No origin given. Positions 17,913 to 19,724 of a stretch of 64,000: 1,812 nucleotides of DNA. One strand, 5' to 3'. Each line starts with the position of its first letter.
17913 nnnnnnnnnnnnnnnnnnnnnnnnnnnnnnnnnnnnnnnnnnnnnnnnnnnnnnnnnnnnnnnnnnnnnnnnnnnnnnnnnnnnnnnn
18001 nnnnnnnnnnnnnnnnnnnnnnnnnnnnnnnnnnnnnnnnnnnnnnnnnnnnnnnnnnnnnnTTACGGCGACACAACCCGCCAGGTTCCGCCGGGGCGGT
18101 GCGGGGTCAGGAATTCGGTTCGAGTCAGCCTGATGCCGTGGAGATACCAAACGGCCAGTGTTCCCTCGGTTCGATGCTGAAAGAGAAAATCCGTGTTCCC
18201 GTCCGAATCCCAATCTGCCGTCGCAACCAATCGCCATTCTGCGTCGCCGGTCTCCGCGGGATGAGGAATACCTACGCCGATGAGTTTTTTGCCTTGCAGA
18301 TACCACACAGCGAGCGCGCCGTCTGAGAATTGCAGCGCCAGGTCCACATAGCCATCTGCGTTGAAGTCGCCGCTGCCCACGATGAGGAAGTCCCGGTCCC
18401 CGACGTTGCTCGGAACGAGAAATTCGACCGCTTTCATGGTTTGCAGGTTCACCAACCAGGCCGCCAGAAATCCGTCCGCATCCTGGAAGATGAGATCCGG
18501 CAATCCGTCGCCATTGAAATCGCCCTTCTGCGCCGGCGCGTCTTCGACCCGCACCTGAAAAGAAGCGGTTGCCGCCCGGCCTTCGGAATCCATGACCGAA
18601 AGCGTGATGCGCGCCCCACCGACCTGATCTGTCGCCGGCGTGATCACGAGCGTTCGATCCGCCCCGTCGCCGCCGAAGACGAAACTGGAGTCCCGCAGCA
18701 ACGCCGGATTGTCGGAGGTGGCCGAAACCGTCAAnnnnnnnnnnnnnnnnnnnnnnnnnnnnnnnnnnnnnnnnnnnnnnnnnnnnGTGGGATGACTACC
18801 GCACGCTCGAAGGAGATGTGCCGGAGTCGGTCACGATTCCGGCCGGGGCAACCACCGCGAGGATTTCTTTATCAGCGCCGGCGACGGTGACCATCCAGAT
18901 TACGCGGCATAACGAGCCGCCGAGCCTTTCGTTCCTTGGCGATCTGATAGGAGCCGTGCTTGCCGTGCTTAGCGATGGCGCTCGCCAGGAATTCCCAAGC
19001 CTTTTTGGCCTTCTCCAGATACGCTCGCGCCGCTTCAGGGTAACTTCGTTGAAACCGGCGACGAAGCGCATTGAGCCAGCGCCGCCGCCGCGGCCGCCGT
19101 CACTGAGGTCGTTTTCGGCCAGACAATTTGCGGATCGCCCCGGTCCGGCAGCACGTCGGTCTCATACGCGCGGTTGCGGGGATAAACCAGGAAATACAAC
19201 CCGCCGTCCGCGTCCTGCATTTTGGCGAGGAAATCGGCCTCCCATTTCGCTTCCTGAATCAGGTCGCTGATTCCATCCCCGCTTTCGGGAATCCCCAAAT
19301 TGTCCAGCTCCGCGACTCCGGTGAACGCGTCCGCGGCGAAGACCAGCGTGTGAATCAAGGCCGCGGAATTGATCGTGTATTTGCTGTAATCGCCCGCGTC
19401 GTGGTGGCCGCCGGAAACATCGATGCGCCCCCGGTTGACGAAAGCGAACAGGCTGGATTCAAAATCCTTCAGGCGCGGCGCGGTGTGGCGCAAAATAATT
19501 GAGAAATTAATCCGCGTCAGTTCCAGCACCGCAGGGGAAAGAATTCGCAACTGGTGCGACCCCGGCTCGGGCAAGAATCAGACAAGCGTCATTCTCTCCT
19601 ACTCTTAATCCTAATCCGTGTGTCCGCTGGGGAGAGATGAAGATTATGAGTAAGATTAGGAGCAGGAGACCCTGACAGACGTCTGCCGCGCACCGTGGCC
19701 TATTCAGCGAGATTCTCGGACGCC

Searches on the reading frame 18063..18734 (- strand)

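Call 3: search_protein_families(library=pfam, proteins=[window:18063-18734:-], max_evalue=0.01)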
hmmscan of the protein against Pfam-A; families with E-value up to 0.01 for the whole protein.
window:18063-18734:- (223 aa): 4 families
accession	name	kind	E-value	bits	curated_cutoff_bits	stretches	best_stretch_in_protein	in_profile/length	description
PF13517.12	FG-GAP_3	-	3.1e-11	44.1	26.9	2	123-184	1-60/61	FG-GAP-like repeat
PF01839.29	FG-GAP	-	6.9e-07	29.5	22.1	0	71-82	8-19/37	FG-GAP repeat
PF17892.7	Cadherin_5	-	0.0051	17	26.5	0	25-63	59-97/98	Cadherin-like domain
PF17963.7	Big_9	-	0.0083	17.4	23.6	0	25-61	52-88/89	Bacterial Ig domain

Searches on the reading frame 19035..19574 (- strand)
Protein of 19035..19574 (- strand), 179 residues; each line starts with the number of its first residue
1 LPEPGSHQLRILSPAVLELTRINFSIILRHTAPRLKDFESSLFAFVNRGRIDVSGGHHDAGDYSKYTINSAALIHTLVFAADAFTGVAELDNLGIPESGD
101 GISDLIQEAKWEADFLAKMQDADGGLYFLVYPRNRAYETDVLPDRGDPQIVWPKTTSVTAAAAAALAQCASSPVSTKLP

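Call 3: search_protein_families(library=pfam, proteins=[window:19035-19574:-], max_evalue=0.01)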
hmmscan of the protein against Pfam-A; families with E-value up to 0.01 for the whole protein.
window:19035-19574:- (179 aa): 1 family
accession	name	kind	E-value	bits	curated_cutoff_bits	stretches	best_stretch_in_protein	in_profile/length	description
PF00759.25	Glyco_hydro_9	-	9.3e-18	65.2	27.7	1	47-170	43-164/444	Glycosyl hydrolase family 9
